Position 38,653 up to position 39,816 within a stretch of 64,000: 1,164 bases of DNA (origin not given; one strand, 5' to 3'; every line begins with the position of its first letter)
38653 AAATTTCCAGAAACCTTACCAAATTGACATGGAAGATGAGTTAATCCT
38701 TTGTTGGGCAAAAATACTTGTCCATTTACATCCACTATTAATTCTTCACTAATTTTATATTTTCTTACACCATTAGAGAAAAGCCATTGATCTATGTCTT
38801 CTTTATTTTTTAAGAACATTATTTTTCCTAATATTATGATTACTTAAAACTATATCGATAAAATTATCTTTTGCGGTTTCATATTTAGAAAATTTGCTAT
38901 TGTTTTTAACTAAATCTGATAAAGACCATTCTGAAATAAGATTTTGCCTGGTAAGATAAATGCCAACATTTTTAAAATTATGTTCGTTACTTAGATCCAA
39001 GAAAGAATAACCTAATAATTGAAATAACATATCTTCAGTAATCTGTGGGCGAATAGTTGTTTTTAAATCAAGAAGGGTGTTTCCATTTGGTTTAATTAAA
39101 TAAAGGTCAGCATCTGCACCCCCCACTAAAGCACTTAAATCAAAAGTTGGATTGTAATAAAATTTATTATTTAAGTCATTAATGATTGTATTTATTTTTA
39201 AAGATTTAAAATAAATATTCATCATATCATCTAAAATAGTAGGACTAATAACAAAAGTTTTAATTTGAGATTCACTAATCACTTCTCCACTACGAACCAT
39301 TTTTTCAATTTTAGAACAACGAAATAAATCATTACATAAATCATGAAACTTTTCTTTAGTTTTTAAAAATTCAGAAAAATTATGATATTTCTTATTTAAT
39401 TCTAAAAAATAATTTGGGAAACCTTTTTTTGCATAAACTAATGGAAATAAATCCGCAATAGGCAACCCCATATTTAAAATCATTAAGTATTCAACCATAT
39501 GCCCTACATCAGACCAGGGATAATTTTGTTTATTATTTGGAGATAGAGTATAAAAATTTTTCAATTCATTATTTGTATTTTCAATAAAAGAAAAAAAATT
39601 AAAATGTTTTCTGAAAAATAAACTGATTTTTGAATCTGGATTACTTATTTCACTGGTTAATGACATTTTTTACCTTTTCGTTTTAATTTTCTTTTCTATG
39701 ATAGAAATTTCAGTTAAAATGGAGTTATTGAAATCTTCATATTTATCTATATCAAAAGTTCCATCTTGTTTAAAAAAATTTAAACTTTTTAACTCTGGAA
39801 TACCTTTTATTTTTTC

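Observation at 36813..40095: Tightly overlapping six-gene operon of unknown proteins including an LRR-like repeat protein and a putative PD-(D/E)xK-fold protein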

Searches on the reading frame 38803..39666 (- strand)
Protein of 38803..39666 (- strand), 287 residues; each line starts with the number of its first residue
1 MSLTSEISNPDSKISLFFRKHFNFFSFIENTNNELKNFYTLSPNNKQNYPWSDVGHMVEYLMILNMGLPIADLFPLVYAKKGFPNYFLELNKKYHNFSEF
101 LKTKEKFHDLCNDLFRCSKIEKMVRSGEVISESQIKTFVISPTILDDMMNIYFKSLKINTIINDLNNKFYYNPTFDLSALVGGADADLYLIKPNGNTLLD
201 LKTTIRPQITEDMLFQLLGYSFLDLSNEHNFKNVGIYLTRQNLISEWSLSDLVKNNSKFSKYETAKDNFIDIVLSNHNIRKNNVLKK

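Call 4: search_protein_families(library=pfam, proteins=[window:38803-39666:-], max_evalue=1)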
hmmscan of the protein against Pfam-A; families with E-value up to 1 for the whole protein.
window:38803-39666:- (287 aa): 1 family
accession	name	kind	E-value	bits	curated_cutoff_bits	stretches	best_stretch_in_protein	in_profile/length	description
PF15597.11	Imm59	-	0.053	14.4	26.9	1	202-279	5-81/100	Immunity protein 59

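Call 5: search_protein_families(library=phrogs, proteins=[window:38803-39666:-], max_evalue=0.1)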
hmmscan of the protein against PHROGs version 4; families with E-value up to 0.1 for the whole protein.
window:38803-39666:- (287 aa): 1 family
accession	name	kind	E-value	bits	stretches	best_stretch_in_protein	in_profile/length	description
phrog_34041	-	unknown function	8e-09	36.2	1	145-231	188-270/354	-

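Call 7: search_protein_families(library=padloc, proteins=[window:38803-39666:-], max_evalue=0.1)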
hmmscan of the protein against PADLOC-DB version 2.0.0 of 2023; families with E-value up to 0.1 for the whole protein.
window:38803-39666:- (287 aa): 1 family
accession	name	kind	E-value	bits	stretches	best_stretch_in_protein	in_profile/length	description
PDLC03797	RTasPDDEXK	-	1.7e-05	22.6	1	166-278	118-224/226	DRT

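Call 8: find_encoding_contigs(protein=window:38803-39666:-, flank=10000, max_places=6)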
Protein window:38803-39666:- (287 aa): 4 contigs read that carry it; 2 places shown.
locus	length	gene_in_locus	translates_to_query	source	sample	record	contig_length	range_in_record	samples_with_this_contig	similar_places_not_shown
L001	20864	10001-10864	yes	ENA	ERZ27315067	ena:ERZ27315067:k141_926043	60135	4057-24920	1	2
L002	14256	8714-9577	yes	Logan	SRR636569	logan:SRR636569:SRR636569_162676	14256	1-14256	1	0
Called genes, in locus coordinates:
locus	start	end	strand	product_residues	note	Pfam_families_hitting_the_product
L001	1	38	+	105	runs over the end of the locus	-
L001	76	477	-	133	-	PF18974:DUF5710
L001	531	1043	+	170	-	-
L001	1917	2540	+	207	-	PF03330:DPBB_1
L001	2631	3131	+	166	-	-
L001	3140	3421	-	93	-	PF19029:DUF883_C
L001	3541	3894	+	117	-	-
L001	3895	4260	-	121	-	-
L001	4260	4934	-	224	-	-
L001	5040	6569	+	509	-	PF00004:AAA (weak), PF07726:AAA_3 (weak), PF07728:AAA_5 (faint)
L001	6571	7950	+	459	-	PF13203:DUF2201_N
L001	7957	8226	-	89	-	-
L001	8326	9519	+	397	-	PF13406:SLT_2, PF01471:PG_binding_1 (weak)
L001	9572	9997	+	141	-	-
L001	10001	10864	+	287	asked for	-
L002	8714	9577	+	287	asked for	-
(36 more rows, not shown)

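Call 9: search_dna_similar(query=window:38803-39666:-, collection=phages, mode=protein, max_evalue=0.01)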
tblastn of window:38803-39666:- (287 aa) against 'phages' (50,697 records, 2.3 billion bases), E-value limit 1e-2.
Records with a match: 1; places in all: 1; records where one place covers at least 80% of the query: 0.
Best place of each record, by identity: <60% 1.
By first word of the organism name: Bacillus 1.
By host as written in the record: Bacillus subtilis 1.
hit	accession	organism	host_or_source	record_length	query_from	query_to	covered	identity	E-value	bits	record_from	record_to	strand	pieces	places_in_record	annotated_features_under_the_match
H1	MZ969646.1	Bacillus phage BUCT082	Bacillus subtilis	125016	99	228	45%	31.2%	5e-7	57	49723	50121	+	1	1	hypothetical protein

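Call 12: find_related_loci(query=window:38803-39666:-, collection=viral_contigs, flank=8000)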
Query window:38803-39666:- (287 aa) in viral_contigs; peptide patterns used: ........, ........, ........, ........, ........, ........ (x = any residue, [..] = any of these).
2 stretches matched a pattern, but none encodes a relative of the query by tblastn (E <= 1e-3).

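Call 13: find_homologous_proteins(query=window:38803-39666:-, max_evalue=0.001)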
Query window:38803-39666:- (287 aa): 340 proteins with E <= 0.001 among 1346 candidates; the best 120 are listed.
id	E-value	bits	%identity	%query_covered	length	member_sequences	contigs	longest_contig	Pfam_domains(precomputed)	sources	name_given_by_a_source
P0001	1.8e-185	633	100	100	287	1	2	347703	-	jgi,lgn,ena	-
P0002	5.1e-155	533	84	100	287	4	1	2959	-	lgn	-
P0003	6.9e-98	345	57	95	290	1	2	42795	-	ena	-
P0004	1.2e-97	345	56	98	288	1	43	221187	-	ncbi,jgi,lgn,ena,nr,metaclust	ncbi:hypothetical protein GW796_10670 [archaeon]|nr:hypothetical protein [archaeon] NCQ52325.1 hypot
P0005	4.1e-93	330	53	99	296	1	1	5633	-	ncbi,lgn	-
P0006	2.9e-91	324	52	99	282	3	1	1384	-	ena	-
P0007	4.9e-91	323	56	95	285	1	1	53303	-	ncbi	-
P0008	6.3e-84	300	50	97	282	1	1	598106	-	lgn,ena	-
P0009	1.1e-82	296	52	96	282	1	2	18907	-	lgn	-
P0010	4.2e-82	294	50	98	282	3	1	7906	-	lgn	-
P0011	6.9e-81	290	49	98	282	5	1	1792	-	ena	-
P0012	6.7e-79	283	50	95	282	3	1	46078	-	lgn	-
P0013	1.3e-78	282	47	99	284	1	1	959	-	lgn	-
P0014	5.2e-78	280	48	100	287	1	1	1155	-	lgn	-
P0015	6.2e-77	277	47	100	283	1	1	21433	-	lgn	-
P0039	4.7e-42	162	38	94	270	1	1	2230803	-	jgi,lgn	jgi:hypothetical protein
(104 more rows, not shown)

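Call 15: find_encoding_contigs(protein=P0004, flank=8000, max_places=2)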
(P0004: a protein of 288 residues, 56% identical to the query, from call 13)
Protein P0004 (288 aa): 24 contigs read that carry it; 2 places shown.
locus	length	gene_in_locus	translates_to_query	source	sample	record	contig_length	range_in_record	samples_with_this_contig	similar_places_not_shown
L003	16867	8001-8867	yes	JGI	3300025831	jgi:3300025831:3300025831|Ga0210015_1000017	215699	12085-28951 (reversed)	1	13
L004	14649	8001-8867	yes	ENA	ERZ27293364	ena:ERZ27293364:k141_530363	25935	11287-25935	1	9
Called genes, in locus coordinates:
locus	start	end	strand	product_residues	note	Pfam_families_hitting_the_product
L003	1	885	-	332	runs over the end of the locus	-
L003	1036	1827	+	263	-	-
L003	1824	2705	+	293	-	PF00535:Glycos_transf_2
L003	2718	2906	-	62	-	-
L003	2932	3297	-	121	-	-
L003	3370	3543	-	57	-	-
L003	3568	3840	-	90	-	PF01734:Patatin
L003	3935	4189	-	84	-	-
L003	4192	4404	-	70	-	-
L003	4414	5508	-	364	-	-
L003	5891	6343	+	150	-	-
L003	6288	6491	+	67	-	-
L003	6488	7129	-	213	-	-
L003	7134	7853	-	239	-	-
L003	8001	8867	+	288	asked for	-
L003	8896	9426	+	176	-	-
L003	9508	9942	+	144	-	-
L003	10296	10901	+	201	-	PF03330:DPBB_1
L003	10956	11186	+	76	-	-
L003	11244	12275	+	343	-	-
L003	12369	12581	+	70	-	PF05360:YiaAB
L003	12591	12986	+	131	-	-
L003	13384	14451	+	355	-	PF00268:Ribonuc_red_sm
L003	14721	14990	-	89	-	-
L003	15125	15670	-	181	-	-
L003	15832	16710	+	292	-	PF00929:RNase_T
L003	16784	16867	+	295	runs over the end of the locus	PF03692:CxxCxxCC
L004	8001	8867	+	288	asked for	-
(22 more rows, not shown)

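Call 16: find_encoding_contigs(protein=P0008, flank=8000, max_places=2)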
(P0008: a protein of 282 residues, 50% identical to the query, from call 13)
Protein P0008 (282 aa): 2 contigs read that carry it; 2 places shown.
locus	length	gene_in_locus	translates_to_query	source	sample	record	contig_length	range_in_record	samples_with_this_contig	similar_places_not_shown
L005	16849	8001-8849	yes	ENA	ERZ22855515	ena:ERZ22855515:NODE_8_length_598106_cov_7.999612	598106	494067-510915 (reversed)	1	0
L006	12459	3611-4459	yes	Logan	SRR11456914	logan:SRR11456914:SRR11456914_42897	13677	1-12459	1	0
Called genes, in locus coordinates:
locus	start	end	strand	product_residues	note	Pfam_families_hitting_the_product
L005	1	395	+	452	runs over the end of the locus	-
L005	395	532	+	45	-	-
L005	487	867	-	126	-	-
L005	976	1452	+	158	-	-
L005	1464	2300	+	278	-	-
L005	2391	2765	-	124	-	-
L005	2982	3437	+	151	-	-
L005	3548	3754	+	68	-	-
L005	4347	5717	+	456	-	-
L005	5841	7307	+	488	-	-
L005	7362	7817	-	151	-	-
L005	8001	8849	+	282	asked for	-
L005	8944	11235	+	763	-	-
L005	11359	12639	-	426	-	-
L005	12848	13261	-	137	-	-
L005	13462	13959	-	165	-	-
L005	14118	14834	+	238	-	-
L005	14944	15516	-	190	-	-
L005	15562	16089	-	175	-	-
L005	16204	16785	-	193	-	-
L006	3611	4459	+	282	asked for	-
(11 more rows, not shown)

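Call 17: find_encoding_contigs(protein=P0039, flank=8000, max_places=2)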
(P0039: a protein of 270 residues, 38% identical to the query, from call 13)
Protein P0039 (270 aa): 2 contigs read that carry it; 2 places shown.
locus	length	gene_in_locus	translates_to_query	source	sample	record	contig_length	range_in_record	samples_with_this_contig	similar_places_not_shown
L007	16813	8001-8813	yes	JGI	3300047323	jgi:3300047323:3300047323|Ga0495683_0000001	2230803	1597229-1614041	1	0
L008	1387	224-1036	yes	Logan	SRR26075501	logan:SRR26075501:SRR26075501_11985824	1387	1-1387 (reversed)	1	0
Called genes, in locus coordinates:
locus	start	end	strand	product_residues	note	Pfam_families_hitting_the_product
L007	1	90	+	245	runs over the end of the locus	PF13475:DUF4116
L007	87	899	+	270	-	PF13475:DUF4116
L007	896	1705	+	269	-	PF13475:DUF4116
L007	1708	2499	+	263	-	PF13475:DUF4116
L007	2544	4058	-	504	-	-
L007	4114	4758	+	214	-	-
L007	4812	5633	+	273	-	-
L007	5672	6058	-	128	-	-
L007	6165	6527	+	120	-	-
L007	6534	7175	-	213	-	-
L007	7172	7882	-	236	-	-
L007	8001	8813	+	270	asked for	-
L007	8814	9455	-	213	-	-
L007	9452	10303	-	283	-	-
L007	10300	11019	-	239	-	-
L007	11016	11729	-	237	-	-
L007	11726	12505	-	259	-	-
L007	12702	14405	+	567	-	-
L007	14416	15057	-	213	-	-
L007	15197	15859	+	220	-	PF01551:Peptidase_M23 (weak)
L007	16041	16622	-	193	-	-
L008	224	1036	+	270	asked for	-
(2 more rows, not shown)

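Call 20: search_solved_structures(query=window:38803-39666:-, max_evalue=10, show_alignments=1)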
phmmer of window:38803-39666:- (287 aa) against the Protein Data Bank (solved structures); distinct sequences matched with E-value up to 10: 22.
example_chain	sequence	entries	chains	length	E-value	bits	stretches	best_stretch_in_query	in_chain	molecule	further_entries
4j8f_A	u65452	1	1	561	0.39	13.2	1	102-188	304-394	Heat shock 70 kDa protein 1A/1B, Hsc70-interacting protein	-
36za_A0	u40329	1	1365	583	0.57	12.7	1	180-239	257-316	Major capsid protein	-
5bn9_A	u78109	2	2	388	0.63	12.5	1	102-140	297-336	Heat shock 70 kDa protein 1A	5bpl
5bpm_A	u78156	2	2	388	0.63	12.5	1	102-140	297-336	Heat shock 70 kDa protein 1A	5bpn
5bn8_A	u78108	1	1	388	0.65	12.5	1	102-140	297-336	Heat shock 70 kDa protein 1A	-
2e88_A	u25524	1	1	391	0.66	12.5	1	102-140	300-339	Heat shock 70kDa protein 1A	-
2e8a_A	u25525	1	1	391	0.66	12.5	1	102-140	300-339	Heat shock 70kDa protein 1A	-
3a8y_A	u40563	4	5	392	0.66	12.5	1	102-140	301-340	Heat shock 70 kDa protein 1 | Heat shock 70 kDa protein 1A/1B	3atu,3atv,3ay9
3jxu_A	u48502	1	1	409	0.73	12.3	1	102-140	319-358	Heat shock 70 kDa protein 1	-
1hjo_A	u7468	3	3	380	0.75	12.3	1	102-140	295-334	PROTEIN (HEAT-SHOCK 70KD PROTEIN) | Heat shock 70 kDa protein 1A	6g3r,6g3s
1s3x_A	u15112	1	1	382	0.75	12.3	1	102-140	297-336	Heat shock 70 kDa protein 1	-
3d2e_B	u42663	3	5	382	0.76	12.3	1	102-140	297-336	Heat shock 70 kDa protein 1 | Heat shock 70 kDa protein 1A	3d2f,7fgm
4io8_A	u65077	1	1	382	0.76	12.3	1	102-140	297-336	Heat shock 70kDa protein 1A variant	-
5aqw_A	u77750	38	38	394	0.79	12.2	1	102-140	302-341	HEAT SHOCK 70 KDA PROTEIN 1A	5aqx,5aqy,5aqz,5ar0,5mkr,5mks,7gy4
6zyi_A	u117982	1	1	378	0.8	12.2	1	102-140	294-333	Heat shock 70kDa protein 1A variant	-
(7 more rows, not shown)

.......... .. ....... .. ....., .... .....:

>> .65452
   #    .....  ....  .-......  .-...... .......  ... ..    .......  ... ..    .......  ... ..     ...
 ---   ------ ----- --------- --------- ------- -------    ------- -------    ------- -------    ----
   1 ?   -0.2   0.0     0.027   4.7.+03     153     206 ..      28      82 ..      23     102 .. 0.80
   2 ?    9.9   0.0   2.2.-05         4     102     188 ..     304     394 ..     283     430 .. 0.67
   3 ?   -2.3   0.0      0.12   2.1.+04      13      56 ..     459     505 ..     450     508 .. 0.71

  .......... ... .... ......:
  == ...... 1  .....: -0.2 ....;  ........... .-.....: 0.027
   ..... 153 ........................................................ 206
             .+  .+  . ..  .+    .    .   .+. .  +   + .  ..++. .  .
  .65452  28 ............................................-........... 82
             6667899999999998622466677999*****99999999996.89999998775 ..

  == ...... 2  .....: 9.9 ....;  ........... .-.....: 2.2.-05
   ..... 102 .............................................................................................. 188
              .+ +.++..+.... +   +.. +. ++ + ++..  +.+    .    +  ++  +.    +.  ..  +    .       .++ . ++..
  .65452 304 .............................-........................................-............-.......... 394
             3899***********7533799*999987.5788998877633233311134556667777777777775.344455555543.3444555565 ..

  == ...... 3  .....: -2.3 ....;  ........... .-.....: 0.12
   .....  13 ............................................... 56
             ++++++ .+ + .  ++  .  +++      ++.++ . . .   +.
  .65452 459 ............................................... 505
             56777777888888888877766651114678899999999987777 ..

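Call 23: search_solved_structures(query=A1, max_evalue=10, show_alignments=2)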
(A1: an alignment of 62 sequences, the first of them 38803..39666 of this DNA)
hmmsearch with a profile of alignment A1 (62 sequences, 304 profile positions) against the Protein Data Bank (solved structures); distinct sequences matched with E-value up to 10: 5.
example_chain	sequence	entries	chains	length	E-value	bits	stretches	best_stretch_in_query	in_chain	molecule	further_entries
8oin_Aa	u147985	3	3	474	1.2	11.8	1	89-198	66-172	Peptide chain release factor 1, mitochondrial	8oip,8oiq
8oir_Aa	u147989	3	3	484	1.2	11.8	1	89-198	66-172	Peptide chain release factor 1, mitochondrial | Peptide chain release factor 1, mitochondrial,mtRF1(AAQ)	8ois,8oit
3tnu_A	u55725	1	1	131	1.3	11.7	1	90-150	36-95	Keratin, type I cytoskeletal 14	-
5cwp_A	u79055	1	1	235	3.4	10.3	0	77-161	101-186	Designed helical repeat protein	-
7rmx_A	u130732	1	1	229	3.5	10.3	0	92-181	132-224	Tunable symmetric protein, D_3_212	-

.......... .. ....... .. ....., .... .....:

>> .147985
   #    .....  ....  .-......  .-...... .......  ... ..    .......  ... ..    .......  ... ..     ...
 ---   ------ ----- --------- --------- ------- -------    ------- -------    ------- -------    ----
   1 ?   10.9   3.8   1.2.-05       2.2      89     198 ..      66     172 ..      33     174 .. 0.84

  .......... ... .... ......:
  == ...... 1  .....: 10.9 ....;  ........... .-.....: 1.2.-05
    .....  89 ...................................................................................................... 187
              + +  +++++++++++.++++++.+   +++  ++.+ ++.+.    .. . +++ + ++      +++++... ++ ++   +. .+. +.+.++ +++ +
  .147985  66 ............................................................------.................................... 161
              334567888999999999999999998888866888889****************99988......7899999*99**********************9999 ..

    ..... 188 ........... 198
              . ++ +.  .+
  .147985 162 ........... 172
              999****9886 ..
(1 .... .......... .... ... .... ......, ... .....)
